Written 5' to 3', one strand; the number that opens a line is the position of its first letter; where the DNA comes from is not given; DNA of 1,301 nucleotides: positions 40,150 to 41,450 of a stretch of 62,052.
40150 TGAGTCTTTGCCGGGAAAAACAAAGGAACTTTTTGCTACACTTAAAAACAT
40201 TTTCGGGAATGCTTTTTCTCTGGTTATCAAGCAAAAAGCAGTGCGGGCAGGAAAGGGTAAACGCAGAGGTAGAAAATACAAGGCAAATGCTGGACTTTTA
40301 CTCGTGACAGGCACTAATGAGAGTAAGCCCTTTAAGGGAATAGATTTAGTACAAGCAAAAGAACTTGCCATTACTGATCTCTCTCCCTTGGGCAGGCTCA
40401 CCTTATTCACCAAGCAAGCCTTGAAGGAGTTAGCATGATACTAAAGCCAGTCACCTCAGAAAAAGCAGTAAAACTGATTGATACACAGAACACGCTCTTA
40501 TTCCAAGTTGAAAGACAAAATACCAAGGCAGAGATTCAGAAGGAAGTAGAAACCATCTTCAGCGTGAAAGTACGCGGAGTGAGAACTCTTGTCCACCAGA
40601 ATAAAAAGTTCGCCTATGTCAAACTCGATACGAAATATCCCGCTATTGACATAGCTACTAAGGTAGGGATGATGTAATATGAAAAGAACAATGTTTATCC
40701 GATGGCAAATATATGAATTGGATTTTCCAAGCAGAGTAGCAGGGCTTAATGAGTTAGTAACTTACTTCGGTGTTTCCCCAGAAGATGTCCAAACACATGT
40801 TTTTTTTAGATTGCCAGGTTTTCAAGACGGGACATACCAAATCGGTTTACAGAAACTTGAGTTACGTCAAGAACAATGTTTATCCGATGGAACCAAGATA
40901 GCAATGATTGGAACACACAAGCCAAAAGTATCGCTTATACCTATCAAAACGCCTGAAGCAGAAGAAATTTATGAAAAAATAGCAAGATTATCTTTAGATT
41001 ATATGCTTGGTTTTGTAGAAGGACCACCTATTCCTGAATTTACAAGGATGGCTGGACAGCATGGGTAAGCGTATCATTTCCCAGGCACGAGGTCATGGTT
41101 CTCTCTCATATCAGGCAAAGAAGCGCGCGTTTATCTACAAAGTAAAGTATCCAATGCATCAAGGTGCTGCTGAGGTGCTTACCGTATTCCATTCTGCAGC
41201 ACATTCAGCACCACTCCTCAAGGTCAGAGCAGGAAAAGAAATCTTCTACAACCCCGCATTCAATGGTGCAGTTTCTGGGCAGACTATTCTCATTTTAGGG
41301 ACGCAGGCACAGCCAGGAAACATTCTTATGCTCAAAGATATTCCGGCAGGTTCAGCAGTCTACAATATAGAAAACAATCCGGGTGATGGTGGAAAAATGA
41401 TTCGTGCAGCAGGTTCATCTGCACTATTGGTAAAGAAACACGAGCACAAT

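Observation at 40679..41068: Non-ribosomal 129-codon ORF wedged into the rpl23-rpl2 junction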

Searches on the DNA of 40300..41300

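Call 48: search_rna_families(source=window, start=40300, end=41300, threshold=evalue, max_evalue=1)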
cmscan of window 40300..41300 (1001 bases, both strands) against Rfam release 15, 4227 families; matches with E-value up to 1: 1.
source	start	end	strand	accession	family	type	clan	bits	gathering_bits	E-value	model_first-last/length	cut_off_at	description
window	40904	41000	+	RF01392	isrI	Gene; sRNA;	-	21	45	0.62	1-98/98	no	isrI Hfq binding RNA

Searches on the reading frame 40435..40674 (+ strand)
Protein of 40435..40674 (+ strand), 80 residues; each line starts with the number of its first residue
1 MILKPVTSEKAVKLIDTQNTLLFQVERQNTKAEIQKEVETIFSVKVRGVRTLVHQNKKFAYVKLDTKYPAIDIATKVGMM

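Call 3: search_protein_families(library=pfam, proteins=[window:40435-40674:+], max_evalue=1)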
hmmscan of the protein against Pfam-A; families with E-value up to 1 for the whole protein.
window:40435-40674:+ (80 aa): 4 families
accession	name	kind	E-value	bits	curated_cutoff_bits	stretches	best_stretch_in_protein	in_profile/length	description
PF00276.25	Ribosomal_L23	-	6.3e-14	52.6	30.8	1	2-59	3-59/86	Ribosomal protein L23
PF21941.2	SMEK_N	-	0.029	14.7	27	1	10-44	55-89/140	SMEK domain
PF03998.19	Utp11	-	0.055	13.8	25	1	7-67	81-138/242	Utp11 protein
PF24026.1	DUF7337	-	0.066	13.7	30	1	17-39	30-52/61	Family of unknown function (DUF7337)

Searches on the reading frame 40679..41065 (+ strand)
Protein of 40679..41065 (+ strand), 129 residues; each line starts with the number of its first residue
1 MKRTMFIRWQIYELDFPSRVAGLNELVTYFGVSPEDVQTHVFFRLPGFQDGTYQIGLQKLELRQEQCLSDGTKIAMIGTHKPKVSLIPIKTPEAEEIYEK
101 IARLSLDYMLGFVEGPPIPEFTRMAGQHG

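Call 3: search_protein_families(library=pfam, proteins=[window:40679-41065:+], max_evalue=1)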
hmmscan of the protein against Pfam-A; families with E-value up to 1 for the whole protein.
window:40679-41065:+ (129 aa): 0 families

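Call 4: search_protein_families(library=ncbifam, proteins=[window:40679-41065:+], max_evalue=10)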
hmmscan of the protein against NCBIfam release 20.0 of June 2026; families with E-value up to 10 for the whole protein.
window:40679-41065:+ (129 aa): 0 families

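Call 6: find_homologous_proteins(query=window:40679-41065:+, max_evalue=0.01)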
Query window:40679-41065:+ (129 aa): 1 proteins with E <= 0.01 among 5 candidates.
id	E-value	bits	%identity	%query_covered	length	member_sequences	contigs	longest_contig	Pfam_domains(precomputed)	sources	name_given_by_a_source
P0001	1.8e-81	288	100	100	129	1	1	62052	-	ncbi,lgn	-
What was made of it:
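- On Orphan / taxonomically restricted gene: ORF129 matches only itself in the word-indexed search of 5.8 billion clusters (call 6).
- Orphan status: ORF129 matches only itself among 5.8 billion cluster representatives (call 6).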

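Call 8: find_encoding_contigs(protein=window:40679-41065:+, flank=3000, max_places=5)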
Protein window:40679-41065:+ (129 aa): no gene with exactly this product is on record in the collection.
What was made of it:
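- Whether those are independent assemblies could not be verified, because call 8 found no contig on record.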

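Call 15: search_protein_representatives(protein=window:40679-41065:+)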
Query: 129 residues. Proteins with E-value up to 0.001 (for the whole library): 3; up to 1e-10: 1; up to 1e-30: 1. The best 3 are listed.
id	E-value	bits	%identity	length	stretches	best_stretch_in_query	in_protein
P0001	5.9e-82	288.3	100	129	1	1-129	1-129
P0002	1.1e-08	51.3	24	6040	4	14-87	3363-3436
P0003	4.5e-08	49.4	22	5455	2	2-79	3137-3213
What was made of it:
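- On Orphan / taxonomically restricted gene: The exhaustive HMMER search over 1.84 billion representatives gives only self plus two repeat-inflated hits (call 15).
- Among 1.84 billion representatives it matches only itself plus two repeat-inflated hits (call 15). The exhaustive HMMER search gave two proteins of 5,455 and 6,040 aa at E = 4.5e-8 and 1.1e-8 (call 15).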

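Call 31: predict_structure(protein=window:40679-41065:+)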
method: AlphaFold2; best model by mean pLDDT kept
length: 129 residues; sequences in the alignment: 1
mean_pLDDT: 35.5   pTM: 0.24
mean pLDDT of the five models: 35.5, 34.5, 33.9, 33.2, 30.5
residues with pLDDT >= 90: 0; 70-90: 0; 50-70: 1; < 50: 128
segments of 3 or more residues with pLDDT < 50: 1-49, 51-129
pLDDT, mean of each block of 10 residues (from residue 1): 29 33 39 38 38 40 37 32 28 41 41 36 30
secondary structure, 60 per line:
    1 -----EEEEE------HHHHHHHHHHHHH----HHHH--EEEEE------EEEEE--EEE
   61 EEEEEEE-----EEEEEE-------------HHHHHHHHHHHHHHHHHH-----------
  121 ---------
elements in order: E6-10 H17-29 H34-37 E40-44 E51-55 E58-67 E73-78 H92-109
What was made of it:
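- The single-sequence AF2 model is unconfident (pLDDT 35, call 31). The aligned stretch coincides with the predicted beta strands (call 31).
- Tried and rejected: The single-sequence AF2 model of ORF129 had pLDDT 35, so I did not use it for fold search (call 31).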

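Call 37: search_protein_families(library=pfam, alignment_id=A2, max_evalue=0.001)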
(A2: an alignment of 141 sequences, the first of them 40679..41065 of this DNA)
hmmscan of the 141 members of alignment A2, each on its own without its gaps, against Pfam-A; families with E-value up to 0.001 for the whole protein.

A. member 1, window:40679-41065:+ (129 aa): 0 families

B. families by the number of members that match (of 141 scanned): 11 families
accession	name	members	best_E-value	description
PF00929.31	RNase_T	6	5.7e-14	Exonuclease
PF16473.11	Rv2179c-like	6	9.9e-11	3'-5' exoribonuclease Rv2179c-like domain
PF13482.12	RNase_H_2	3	9.7e-08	RNase_H superfamily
PF13023.12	HD_3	1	9.3e-29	HD domain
PF12917.13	YfbR-like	1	4e-08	5'-deoxynucleotidase YfbR-like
PF01966.28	HD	1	1e-06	HD domain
PF13412.12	HTH_24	1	2.3e-05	Winged helix-turn-helix DNA-binding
PF01047.28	MarR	1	4.4e-05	MarR family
PF03965.22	Penicillinase_R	1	4.5e-05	Penicillinase repressor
PF14947.12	HTH_45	1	4.7e-05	Winged helix-turn-helix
PF06973.17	DUF1297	1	0.00072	Domain of unknown function (DUF1297)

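Call 53: search_protein_families(library=phrogs, proteins=[window:40679-41065:+], max_evalue=1)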
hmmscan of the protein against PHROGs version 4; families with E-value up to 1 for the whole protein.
window:40679-41065:+ (129 aa): 0 families
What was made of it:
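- On Mobile element (IS/MITE/homing endonuclease gene): There is no such domain (calls 3, 53).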

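Call 54: search_protein_families(library=padloc, proteins=[window:40679-41065:+], max_evalue=1)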
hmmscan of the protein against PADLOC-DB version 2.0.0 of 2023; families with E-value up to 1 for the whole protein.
window:40679-41065:+ (129 aa): 0 families

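Call 55: search_solved_structures(query=window:40679-41065:+, max_evalue=10)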
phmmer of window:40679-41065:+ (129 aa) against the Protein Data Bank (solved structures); distinct sequences matched with E-value up to 10: 0.
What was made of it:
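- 40679..41068 (+): ORF129: orphan protein-coding gene (129 aa, pI 5.9) filling the uL23|uL2 junction. No family hit in calls 3, 4, 53, 54, 55.
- There is no similarity to any known ribosomal, assembly or translation family (calls 3, 4, 55).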

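Call 56: list_cluster_members(proteins=[window:40679-41065:+, window:44316-44597:+, window:44995-45354:+, window:44959-45354:+])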
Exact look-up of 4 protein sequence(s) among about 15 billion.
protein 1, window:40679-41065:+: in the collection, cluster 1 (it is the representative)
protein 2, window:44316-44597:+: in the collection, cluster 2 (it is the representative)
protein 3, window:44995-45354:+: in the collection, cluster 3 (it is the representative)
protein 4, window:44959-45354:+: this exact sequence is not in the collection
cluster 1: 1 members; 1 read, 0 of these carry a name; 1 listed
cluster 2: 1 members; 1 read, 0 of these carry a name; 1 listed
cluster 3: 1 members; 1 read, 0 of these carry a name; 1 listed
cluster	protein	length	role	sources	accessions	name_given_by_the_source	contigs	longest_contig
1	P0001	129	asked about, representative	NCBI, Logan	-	-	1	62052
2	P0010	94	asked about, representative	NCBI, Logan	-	-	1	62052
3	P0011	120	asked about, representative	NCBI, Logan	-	-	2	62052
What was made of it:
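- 40679..41068 (+): It matches only itself in the protein collections (calls 6, 15, 56).
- On Orphan / taxonomically restricted gene: It is a singleton 90% cluster (call 56).
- The identical 129-aa protein is listed under two sources, NCBI and Logan (calls 6, 56).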

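Call 82: find_related_loci(query=window:40679-41065:+, collection=viral_contigs, flank=3000)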
Query window:40679-41065:+ (129 aa) in viral_contigs; peptide patterns used: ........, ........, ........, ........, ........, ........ (x = any residue, [..] = any of these).
3 stretches matched a pattern, but none encodes a relative of the query by tblastn (E <= 1e-3).

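Call 83: search_dna_similar(query=window:40679-41065:+, collection=phages, mode=protein, max_evalue=1, max_rows=5)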
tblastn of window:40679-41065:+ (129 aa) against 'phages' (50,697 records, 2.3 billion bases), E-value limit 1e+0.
Records with a match: 1; places in all: 1; records where one place covers at least 80% of the query: 0.
Best place of each record, by identity: <60% 1.
By first word of the organism name: Vibrio 1.
By host as written in the record: Vibrio lentus 1.
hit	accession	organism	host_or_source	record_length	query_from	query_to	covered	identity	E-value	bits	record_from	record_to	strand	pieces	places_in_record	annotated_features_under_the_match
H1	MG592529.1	Vibrio phage 1.161.O._10N.261.48.C5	Vibrio lentus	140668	84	129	36%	41.7%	4e-1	35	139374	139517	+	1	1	hypothetical protein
